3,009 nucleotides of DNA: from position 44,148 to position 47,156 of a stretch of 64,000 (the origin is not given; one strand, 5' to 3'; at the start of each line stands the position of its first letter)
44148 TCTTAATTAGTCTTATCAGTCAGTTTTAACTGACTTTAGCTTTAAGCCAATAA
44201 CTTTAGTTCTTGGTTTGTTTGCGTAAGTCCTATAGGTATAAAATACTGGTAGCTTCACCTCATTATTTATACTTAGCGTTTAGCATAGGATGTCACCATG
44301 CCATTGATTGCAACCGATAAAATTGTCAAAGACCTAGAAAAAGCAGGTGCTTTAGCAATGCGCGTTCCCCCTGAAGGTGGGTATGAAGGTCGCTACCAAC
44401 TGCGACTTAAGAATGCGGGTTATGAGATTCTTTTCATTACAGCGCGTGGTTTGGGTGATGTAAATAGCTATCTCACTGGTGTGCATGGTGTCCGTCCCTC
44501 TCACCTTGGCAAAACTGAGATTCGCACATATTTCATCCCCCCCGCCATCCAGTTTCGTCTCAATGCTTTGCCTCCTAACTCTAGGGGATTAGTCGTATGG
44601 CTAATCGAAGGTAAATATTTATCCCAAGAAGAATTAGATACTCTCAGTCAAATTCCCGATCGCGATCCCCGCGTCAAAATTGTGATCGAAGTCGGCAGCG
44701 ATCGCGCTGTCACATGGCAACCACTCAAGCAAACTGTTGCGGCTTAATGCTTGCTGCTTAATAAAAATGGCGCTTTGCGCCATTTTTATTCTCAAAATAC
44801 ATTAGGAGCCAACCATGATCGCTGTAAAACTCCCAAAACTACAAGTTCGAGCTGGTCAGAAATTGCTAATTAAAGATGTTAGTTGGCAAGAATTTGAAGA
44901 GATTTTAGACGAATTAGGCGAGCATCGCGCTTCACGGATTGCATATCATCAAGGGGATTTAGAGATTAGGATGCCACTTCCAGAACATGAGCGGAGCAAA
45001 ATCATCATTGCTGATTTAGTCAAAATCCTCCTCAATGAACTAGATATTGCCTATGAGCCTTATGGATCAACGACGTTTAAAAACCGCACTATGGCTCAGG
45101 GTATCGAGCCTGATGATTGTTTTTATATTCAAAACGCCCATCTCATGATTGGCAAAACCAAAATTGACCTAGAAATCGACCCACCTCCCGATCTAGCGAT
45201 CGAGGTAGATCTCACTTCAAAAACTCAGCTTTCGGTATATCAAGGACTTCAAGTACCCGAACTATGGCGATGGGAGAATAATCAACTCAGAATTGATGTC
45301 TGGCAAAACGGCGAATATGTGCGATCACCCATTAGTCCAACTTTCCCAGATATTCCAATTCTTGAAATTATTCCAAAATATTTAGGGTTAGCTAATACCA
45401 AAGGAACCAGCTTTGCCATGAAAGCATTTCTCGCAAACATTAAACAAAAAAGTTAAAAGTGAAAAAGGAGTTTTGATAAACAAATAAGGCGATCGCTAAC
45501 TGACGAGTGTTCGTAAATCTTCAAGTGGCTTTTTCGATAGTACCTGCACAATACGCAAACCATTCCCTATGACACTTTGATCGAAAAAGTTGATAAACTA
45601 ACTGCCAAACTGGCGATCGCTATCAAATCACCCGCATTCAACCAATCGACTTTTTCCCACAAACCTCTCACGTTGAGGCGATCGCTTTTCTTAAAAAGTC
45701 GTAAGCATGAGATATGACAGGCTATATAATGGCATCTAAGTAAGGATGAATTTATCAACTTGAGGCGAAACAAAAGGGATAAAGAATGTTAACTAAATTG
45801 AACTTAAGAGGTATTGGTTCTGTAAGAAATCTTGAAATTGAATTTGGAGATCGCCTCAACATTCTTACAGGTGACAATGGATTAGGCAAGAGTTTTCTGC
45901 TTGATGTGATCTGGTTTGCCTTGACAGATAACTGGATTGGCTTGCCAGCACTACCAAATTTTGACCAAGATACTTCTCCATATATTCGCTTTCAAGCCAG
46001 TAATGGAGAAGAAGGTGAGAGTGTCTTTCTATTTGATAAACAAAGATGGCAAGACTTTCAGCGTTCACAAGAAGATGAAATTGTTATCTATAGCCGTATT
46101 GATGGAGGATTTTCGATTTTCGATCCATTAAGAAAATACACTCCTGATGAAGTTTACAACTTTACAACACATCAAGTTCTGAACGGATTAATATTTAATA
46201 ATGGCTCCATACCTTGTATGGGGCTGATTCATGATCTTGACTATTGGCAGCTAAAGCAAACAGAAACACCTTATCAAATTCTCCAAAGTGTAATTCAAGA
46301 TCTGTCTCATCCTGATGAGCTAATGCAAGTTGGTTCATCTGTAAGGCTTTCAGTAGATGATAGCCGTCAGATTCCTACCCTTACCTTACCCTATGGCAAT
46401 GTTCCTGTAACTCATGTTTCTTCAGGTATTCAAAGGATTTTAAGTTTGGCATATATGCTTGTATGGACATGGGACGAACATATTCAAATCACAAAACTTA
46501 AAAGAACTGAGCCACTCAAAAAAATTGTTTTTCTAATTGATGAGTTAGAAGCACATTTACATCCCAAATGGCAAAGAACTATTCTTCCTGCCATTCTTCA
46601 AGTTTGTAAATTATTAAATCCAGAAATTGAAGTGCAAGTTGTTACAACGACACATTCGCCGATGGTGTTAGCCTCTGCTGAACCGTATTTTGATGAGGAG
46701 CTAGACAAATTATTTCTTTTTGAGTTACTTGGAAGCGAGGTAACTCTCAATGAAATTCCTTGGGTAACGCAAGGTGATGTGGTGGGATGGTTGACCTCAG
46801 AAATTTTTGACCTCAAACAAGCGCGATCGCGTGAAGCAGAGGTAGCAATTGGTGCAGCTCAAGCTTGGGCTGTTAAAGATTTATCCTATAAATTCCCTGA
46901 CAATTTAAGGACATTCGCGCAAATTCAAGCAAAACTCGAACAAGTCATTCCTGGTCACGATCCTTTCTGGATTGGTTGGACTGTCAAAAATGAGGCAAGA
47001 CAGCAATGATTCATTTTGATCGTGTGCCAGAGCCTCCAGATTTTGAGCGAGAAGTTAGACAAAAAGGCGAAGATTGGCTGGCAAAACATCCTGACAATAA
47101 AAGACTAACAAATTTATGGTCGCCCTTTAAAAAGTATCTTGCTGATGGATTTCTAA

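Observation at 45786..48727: Three-gene cassette: PtuA-like ATPase, cysteine-less PtuB-like HNH protein and a Pol-beta nucleotidyltransferase (candidate Septu-like defence variant)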

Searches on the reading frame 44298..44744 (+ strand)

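Call 3: search_protein_families(library=pfam, proteins=[window:44298-44744:+], max_evalue=0.1)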
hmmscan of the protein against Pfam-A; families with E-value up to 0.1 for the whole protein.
window:44298-44744:+ (149 aa): 1 family
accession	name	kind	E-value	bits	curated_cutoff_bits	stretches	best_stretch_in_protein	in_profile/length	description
PF11909.13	NdhN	-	2.7e-61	206.2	25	1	2-145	2-153/153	NADH-quinone oxidoreductase cyanobacterial subunit N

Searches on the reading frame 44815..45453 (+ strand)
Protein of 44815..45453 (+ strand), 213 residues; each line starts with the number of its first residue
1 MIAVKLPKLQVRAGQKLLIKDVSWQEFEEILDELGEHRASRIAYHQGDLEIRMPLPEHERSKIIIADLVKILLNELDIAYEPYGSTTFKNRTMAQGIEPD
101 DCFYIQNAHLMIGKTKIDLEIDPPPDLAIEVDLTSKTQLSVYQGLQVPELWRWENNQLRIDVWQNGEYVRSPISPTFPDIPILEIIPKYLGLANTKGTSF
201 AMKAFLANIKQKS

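Call 3: search_protein_families(library=pfam, proteins=[window:44815-45453:+], max_evalue=0.1)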
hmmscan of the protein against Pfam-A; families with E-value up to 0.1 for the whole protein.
window:44815-45453:+ (213 aa): 1 family
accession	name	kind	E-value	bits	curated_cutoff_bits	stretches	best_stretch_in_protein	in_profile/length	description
PF05685.18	Uma2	-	2.4e-16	60.2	27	1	24-187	1-165/172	Putative restriction endonuclease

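Call 4: search_protein_families(library=padloc, proteins=[window:44815-45453:+], max_evalue=0.1)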
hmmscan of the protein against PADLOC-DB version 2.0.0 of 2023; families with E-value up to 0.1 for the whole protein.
window:44815-45453:+ (213 aa): 1 family
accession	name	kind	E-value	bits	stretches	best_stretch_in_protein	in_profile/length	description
PDLC04943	PDC-S17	-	1.5e-40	136.7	1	9-211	10-197/199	-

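Call 5: search_protein_families(library=ncbifam, proteins=[window:44815-45453:+], max_evalue=0.1)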
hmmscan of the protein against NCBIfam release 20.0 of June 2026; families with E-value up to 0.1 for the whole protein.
window:44815-45453:+ (213 aa): 0 families

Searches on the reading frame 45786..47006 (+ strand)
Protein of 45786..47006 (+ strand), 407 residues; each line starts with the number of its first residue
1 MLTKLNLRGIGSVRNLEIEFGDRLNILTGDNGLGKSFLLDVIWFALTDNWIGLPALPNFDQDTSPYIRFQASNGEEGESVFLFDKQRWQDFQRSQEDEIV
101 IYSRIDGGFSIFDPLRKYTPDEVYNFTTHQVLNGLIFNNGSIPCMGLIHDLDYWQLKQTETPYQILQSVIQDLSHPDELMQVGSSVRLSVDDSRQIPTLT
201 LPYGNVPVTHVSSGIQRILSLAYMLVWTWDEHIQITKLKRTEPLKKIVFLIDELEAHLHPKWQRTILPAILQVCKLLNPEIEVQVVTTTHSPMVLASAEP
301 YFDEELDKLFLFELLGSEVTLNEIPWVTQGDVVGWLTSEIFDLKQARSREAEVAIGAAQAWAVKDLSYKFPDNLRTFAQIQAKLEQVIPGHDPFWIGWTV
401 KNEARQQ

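Call 3: search_protein_families(library=pfam, proteins=[window:45786-47006:+], max_evalue=0.1)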
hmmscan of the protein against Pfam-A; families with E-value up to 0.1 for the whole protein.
window:45786-47006:+ (407 aa): 5 families
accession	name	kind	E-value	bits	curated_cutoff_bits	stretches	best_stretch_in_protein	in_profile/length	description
PF13304.12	AAA_21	-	2.9e-20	74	27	2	203-295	230-303/304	AAA domain, putative AbiEii toxin, Type IV TA system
PF13175.12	AAA_15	-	1.4e-19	71.5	32.1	2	205-293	295-372/374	AAA ATPase domain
PF13476.12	AAA_23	-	7.2e-11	43.5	27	1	4-49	1-46/201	AAA domain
PF02463.25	SMC_N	-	3.1e-06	27.2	40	1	2-49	2-51/220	RecF/RecN/SMC N terminal domain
PF13555.12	AAA_29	-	0.013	15.7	27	1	14-47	13-47/61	P-loop containing region of AAA domain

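Call 4: search_protein_families(library=padloc, proteins=[window:45786-47006:+], max_evalue=0.1)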
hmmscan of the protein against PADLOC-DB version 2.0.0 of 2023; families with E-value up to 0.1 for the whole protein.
window:45786-47006:+ (407 aa): 156 families (the best 25 are shown)
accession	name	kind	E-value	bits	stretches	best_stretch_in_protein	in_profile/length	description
PDLC00307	PtuA1|PtuA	-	2.4e-151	502.5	1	1-406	1-421/424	AAA ATPase domain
PDLC00270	PtuA1|PtuA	-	1e-115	385.4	1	2-402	215-620/627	AAA ATPase domain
PDLC00305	PtuA1|PtuA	-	8.2e-24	82.7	2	201-300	202-293/392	AAA ATPase domain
PDLC02980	AriA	-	4.4e-23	80.7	2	204-295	231-303/304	-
PDLC00271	PtuA1|PtuA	-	5.2e-22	77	2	241-360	273-376/421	AAA ATPase domain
PDLC00278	PtuA1|PtuA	-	1.1e-21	75.6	2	184-306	228-339/436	AAA ATPase domain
PDLC00279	PtuA1|PtuA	-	7.3e-21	72.8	2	207-299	231-315/416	AAA ATPase domain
PDLC02979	AriA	-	5.3e-20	70.5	2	205-294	294-372/373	-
PDLC00304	PtuA1|PtuA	-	1.2e-19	68.8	1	154-359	195-391/444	AAA ATPase domain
PDLC00295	PtuA1|PtuA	-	1.7e-19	68.2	1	199-356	247-391/451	AAA ATPase domain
PDLC00310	PtuA1|PtuA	-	7.1e-19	66.2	2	203-297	249-336/443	AAA ATPase domain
PDLC00309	PtuA1|PtuA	-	1.1e-18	65.5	2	190-299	212-316/413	AAA ATPase domain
PDLC00281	PtuA1|PtuA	-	1.2e-18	65.5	2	245-306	289-344/448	AAA ATPase domain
PDLC02913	ATPase_I-A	-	6.4e-18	63.2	2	243-299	360-411/508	-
PDLC00290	PtuA1|PtuA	-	7.8e-18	63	2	204-298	240-316/414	AAA ATPase domain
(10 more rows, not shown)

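Call 5: search_protein_families(library=ncbifam, proteins=[window:45786-47006:+], max_evalue=0.1)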
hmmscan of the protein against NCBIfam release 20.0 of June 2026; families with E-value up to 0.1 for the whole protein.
window:45786-47006:+ (407 aa): 15 families
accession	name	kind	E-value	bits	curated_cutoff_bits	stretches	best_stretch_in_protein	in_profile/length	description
NF041760.1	PtuA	equivalog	4.4e-16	58.9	500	2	248-297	379-422/524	retron Ec78 anti-phage system effector ATPase PtuA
TIGR00634.1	recN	equivalog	3e-08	33.1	407.85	1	1-44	1-44/563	DNA repair protein RecN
TIGR04435.1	restrict_AAA_1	hypoth_equivalog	5.8e-08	31.9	300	1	246-353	419-524/568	restriction system-associated AAA family ATPase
TIGR00611.2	recf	equivalog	3.3e-07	29.8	172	1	2-46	1-45/339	DNA replication/repair protein RecF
NF038234.1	retron_eff_Eco8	equivalog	2.3e-06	26.5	250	1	236-302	264-332/679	retron Eco8 family effector endonuclease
NF047739.1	antiphage_MADS3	equivalog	2.4e-06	27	420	2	1-44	1-43/427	methylation-associated defense system AAA family ATPase MAD3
NF002244.0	PRK01156.1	equivalog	0.00047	18.3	847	1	3-46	4-47/895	DNA double-strand break repair ATPase Rad50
NF008121.0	PRK10869.1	equivalog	0.0031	16.1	418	1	1-46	1-46/553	DNA repair protein RecN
TIGR02169.1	SMC_prok_A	equivalog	0.0089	13.7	729.4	1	15-46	16-47/1165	chromosome segregation protein SMC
NF003034.1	PRK03918.1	equivalog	0.01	13.9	700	1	4-46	5-47/878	DNA double-strand break repair ATPase Rad50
NF045781.1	Spaf1101_AAA_ATP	equivalog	0.012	14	475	1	14-72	335-393/836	Spaf_1101 family AAA-like ATPase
NF000355.4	ribo_prot_ABC_F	equivalog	0.016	14.1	380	1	12-43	330-360/499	ribosomal protection-like ABC-F family protein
NF002572.0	PRK02224.1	equivalog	0.028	12.7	1087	1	2-46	3-47/888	DNA double-strand break repair ATPase Rad50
NF041034.1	Rad50_Sulf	equivalog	0.034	12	1000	1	14-46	15-47/872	DNA double-strand break repair ATPase Rad50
TIGR00618.1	sbcc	subfamily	0.082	10.8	478.5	0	4-46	5-51/1043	exonuclease subunit SbcC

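Call 38: search_solved_structures(query=window:45786-47006:+, max_evalue=0.001)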
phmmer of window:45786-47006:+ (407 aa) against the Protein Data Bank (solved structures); distinct sequences matched with E-value up to 0.001: 17.
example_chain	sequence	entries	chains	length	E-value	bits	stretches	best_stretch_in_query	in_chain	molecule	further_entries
9n69_A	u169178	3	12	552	8.6e-12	48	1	248-298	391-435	AAA family ATPase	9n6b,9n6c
8ee4_A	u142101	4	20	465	1.1e-10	44.3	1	186-298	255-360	PtuA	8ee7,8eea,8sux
9vkz_A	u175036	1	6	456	2.5e-09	39.9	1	242-305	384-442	Retron Ec78 probable ATPase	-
9vh1_D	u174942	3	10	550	3.9e-09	39.3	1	242-306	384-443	Retron Ec78 probable ATPase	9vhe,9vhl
22bu_B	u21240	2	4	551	7.9e-09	38.3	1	232-300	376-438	AAA family ATPase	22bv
9u9y_A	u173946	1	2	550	6.1e-08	35.3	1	242-300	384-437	AAA family ATPase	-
9kjx_B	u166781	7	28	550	6.3e-08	35.3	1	242-300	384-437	AAA family ATPase | Retron I-A effector PtuA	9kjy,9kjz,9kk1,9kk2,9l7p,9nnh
9nnk_C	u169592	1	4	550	8.4e-08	34.9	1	205-300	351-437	Retreon I-A effector PtuA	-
22et_E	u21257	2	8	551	1e-07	34.6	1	232-300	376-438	PtuA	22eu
9nnb_C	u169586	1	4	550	1.6e-07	33.9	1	242-300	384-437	Retron I-A effector PtuA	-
9e8z_C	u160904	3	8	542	2.2e-07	33.5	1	242-297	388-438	Retron Ec83 probable ATPase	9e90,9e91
9o4a_A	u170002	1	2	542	1.8e-05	27.2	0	248-297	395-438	Retron Ec83 probable ATPase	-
8ux9_B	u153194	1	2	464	0.00014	24.3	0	2-51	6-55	AriA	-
8v45_A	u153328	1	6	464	0.00014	24.3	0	2-51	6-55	AriA antitoxin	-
8v46_A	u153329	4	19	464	0.00036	22.9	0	2-51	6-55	AriA antitoxin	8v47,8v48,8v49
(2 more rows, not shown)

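Call 76: search_protein_families(library=phrogs, proteins=[window:45786-47006:+], max_evalue=0.00001)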
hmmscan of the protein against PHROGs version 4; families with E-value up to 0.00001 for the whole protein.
window:45786-47006:+ (407 aa): 11 families
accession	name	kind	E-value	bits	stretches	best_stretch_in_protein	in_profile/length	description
phrog_8323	-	unknown function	4e-25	89.4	2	199-349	278-413/623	-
phrog_7507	-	unknown function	4e-21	76.9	2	205-296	380-451/483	-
phrog_9802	-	unknown function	1e-19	71.9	1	208-300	253-333/438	-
phrog_3940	-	unknown function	5.3e-17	62.8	1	209-299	223-303/537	-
phrog_4747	-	unknown function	1.6e-12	48.3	1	235-299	325-383/610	-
phrog_8939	-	unknown function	4.3e-12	46.5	1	243-294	441-492/595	-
phrog_14430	-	unknown function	5.6e-10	40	1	248-304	340-391/444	-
phrog_1499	-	unknown function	2.4e-07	31.4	1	3-75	6-78/427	-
phrog_19212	-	unknown function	4.5e-07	29.8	1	244-298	358-412/550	-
phrog_5836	-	unknown function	8.6e-07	28.3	0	210-297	284-352/1071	-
phrog_8066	-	unknown function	1.4e-06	28.5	0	246-348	384-476/522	-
